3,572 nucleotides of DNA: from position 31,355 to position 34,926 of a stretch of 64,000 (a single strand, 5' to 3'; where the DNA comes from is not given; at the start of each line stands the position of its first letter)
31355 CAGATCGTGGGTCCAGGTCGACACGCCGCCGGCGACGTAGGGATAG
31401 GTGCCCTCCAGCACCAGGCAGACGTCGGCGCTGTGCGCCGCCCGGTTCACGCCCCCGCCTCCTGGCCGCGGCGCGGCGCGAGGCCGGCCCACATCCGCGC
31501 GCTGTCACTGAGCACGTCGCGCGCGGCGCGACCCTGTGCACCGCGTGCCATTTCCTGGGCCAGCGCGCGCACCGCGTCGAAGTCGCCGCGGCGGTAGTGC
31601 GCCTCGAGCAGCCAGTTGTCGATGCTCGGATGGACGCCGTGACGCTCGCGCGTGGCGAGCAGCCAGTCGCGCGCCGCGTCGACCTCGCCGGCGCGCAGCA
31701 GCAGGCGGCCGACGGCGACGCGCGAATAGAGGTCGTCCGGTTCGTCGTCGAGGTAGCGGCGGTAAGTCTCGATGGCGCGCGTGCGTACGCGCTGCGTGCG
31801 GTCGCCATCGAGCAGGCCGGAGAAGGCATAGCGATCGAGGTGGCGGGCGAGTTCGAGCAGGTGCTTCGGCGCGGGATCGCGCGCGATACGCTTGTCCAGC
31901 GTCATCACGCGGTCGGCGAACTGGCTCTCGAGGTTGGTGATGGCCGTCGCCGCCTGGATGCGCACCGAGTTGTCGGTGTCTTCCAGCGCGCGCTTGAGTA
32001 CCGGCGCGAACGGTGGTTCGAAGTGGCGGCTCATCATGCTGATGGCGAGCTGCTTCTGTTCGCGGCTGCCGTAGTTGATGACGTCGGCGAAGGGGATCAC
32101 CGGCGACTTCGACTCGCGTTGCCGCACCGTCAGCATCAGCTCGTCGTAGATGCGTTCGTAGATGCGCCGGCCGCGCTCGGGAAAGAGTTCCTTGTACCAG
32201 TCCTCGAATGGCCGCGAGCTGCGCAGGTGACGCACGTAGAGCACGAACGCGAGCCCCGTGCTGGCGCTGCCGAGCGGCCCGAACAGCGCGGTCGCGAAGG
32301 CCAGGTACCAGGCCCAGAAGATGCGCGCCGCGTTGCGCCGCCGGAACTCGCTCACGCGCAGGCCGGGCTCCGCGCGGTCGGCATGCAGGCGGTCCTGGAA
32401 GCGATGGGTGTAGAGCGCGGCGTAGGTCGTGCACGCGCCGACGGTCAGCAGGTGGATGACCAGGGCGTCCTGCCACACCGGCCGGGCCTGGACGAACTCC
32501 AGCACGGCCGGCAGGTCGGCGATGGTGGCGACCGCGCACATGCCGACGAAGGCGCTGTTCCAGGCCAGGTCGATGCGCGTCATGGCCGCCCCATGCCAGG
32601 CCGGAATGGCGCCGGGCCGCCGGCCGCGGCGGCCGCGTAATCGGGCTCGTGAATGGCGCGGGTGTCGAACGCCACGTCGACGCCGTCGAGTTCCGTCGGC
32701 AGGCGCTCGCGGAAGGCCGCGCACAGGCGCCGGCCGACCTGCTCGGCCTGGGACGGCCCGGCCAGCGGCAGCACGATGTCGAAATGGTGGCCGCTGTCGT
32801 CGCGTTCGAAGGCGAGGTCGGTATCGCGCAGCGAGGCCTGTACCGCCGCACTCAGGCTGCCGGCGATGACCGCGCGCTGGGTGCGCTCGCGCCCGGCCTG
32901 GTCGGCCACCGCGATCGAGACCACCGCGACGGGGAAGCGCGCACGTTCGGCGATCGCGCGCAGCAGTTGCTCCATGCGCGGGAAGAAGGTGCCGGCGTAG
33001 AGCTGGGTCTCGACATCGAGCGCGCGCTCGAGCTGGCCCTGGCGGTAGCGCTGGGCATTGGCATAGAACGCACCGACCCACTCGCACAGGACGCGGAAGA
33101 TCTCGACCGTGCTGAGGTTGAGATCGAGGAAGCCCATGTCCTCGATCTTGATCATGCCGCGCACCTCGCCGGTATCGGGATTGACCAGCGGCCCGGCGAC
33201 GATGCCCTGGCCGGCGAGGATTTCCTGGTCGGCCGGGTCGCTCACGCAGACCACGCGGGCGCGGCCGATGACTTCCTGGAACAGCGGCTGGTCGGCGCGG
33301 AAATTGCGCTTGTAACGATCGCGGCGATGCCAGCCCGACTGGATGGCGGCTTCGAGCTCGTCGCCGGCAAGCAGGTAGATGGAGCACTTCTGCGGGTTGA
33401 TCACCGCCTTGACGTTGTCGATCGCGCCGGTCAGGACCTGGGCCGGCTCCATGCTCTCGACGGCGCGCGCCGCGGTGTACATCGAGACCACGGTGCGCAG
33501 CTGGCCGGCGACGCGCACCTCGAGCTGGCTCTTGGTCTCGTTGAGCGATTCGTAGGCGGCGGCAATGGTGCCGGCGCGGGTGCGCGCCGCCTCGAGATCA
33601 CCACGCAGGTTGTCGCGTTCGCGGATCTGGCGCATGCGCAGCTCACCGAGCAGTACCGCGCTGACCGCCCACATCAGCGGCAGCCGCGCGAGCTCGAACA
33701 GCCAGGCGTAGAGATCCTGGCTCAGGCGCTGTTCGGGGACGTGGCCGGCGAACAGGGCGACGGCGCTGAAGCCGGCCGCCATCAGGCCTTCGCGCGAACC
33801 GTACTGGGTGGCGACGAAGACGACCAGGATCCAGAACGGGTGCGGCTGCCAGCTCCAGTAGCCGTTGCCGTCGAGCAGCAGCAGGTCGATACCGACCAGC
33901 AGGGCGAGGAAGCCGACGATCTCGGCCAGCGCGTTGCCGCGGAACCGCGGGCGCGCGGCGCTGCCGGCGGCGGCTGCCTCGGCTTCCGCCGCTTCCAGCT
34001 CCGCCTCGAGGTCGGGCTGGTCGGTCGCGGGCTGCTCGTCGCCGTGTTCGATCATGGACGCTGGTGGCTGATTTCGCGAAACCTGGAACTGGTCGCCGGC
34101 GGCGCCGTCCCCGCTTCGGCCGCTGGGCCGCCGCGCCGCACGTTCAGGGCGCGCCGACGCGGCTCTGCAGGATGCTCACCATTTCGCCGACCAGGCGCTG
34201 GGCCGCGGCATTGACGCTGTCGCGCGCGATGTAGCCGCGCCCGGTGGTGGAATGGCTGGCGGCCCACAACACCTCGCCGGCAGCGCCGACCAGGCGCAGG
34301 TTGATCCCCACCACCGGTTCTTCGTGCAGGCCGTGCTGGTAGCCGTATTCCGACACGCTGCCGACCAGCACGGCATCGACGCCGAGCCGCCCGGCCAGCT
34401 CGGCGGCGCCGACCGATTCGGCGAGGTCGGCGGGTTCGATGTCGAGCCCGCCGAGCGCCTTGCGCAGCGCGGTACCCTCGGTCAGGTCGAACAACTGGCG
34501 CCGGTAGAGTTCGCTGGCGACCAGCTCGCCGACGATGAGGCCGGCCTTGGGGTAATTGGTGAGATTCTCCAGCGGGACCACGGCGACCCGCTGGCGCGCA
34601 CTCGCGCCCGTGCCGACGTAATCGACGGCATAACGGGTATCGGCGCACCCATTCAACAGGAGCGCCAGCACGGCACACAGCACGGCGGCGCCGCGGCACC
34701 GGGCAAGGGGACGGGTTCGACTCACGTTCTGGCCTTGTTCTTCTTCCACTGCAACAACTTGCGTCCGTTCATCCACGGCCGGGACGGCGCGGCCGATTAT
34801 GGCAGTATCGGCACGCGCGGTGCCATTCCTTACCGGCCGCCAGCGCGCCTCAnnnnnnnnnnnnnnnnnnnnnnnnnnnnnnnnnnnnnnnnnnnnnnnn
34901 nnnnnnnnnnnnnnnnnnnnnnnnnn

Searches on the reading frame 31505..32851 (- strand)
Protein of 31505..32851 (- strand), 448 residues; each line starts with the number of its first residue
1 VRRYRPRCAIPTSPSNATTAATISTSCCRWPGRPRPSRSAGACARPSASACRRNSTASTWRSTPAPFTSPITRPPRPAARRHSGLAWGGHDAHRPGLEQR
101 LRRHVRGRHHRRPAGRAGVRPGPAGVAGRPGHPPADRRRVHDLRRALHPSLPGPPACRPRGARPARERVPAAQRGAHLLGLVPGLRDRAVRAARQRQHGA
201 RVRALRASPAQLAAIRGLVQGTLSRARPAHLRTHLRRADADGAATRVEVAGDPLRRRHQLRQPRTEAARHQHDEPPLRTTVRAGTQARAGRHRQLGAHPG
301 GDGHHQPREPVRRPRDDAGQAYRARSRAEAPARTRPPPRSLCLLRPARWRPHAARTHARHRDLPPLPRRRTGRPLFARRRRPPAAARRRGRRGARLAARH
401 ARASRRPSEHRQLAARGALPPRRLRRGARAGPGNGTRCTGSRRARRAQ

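Call 9: search_protein_families(library=pfam, proteins=[window:31505-32851:-], max_evalue=0.01)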
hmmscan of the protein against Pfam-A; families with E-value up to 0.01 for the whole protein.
window:31505-32851:- (448 aa): 0 families

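Call 78: search_protein_families(library=pfam, proteins=[window:31505-32583:-], max_evalue=0.001)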
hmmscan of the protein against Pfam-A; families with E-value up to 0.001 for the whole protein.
window:31505-32583:- (359 aa): 2 families
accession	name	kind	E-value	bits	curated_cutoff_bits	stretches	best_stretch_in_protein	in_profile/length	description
PF13432.12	TPR_16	-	4.7e-06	27.4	32.7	1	268-311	14-57/65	Tetratricopeptide repeat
PF14559.12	TPR_19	-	0.00023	21.9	25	0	269-315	9-55/68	Tetratricopeptide repeat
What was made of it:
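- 31505..32583 (-): PelE-like protein (C-terminal TPR); the start coordinate is approximate. TPR_16 27 bits (call 78).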

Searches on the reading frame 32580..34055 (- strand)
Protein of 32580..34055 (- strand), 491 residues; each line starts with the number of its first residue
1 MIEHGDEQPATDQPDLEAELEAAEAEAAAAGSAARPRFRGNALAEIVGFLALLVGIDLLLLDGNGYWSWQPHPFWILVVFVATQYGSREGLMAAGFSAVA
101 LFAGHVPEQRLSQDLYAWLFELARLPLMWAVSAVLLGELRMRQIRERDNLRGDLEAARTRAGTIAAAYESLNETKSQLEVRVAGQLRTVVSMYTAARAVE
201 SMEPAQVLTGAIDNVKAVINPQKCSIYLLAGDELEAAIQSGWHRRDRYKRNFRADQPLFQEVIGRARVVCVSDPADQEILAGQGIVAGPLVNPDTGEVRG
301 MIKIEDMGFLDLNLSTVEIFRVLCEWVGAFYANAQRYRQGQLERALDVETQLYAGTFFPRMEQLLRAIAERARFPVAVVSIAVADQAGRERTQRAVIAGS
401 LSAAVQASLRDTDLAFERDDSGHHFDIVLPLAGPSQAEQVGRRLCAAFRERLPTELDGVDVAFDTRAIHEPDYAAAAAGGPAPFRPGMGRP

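Call 5: search_protein_families(library=pfam, proteins=[window:32580-34055:-], max_evalue=0.01)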
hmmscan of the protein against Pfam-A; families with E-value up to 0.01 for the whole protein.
window:32580-34055:- (491 aa): 2 families
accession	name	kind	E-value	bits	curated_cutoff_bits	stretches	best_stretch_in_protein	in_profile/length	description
PF13492.12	GAF_3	-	9.8e-14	52.3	27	1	204-328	2-124/129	GAF domain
PF16963.10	PelD_GGDEF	-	0.0071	16.6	27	0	397-470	37-111/125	PelD GGDEF domain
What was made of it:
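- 32580..34055 (-): PelD-like c-di-GMP receptor (GAF plus degenerate GGDEF). Pfam GAF_3 52 bits; PelD_GGDEF 16.6 bits, which is weak (call 5).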

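Call 6: search_protein_families(library=ncbifam, proteins=[window:32580-34055:-], max_evalue=0.01)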
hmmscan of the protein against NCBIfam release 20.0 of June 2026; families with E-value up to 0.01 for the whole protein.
window:32580-34055:- (491 aa): 0 families

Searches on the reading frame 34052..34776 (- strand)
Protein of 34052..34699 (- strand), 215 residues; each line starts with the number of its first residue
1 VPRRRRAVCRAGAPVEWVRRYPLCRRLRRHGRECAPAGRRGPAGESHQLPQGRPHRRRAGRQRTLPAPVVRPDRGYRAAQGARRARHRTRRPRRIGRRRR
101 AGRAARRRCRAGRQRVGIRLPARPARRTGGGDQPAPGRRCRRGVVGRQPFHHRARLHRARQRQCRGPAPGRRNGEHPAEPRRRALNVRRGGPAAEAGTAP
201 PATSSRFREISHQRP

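Call 5: search_protein_families(library=pfam, proteins=[window:34052-34699:-], max_evalue=0.01)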
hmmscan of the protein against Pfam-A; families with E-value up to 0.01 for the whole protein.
window:34052-34699:- (215 aa): 0 families

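Call 6: search_protein_families(library=ncbifam, proteins=[window:34052-34699:-], max_evalue=0.01)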
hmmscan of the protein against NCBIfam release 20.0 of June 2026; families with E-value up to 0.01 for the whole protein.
window:34052-34699:- (215 aa): 0 families

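Call 9: search_protein_families(library=pfam, proteins=[window:34144-34776:-], max_evalue=0.01)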
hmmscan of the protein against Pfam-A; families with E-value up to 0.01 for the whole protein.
window:34144-34776:- (210 aa): 1 family
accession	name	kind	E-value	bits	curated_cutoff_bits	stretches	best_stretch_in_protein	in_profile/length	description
PF05643.16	GNA1162-like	-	0.0013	18.8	25.9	1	119-200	68-145/185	Putative lipoprotein GNA1162-like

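Call 56: search_solved_structures(query=window:34147-34776:-, max_evalue=10)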
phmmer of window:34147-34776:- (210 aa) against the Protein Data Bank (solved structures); distinct sequences matched with E-value up to 10: 6.
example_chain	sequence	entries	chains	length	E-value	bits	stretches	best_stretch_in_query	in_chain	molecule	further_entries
9h80_C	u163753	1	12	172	1.4e-10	44.4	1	34-203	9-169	PelC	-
5t11_A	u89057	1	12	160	2.3e-10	43.8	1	59-206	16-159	Uncharacterized protein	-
5t10_A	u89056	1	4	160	2.3e-10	43.7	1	59-206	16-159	Uncharacterized protein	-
5t0z_A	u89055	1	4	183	1.8e-07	34.3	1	61-205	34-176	Lipoprotein, putative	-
3gvh_A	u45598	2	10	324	0.13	15.1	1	87-167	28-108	Malate dehydrogenase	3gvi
4ros_A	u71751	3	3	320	0.2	14.6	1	88-168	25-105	Malate dehydrogenase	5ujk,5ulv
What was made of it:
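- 34144..34776 (-): PelC lipoprotein (lipobox LLLNGC). phmmer against PDB hits 9h80_C PelC at E 1.4e-10 and 5t11 at 2.3e-10 (call 56).
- On PelB (Pel exopolysaccharide outer-membrane exporter): PelC E 1.4e-10 (call 56).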
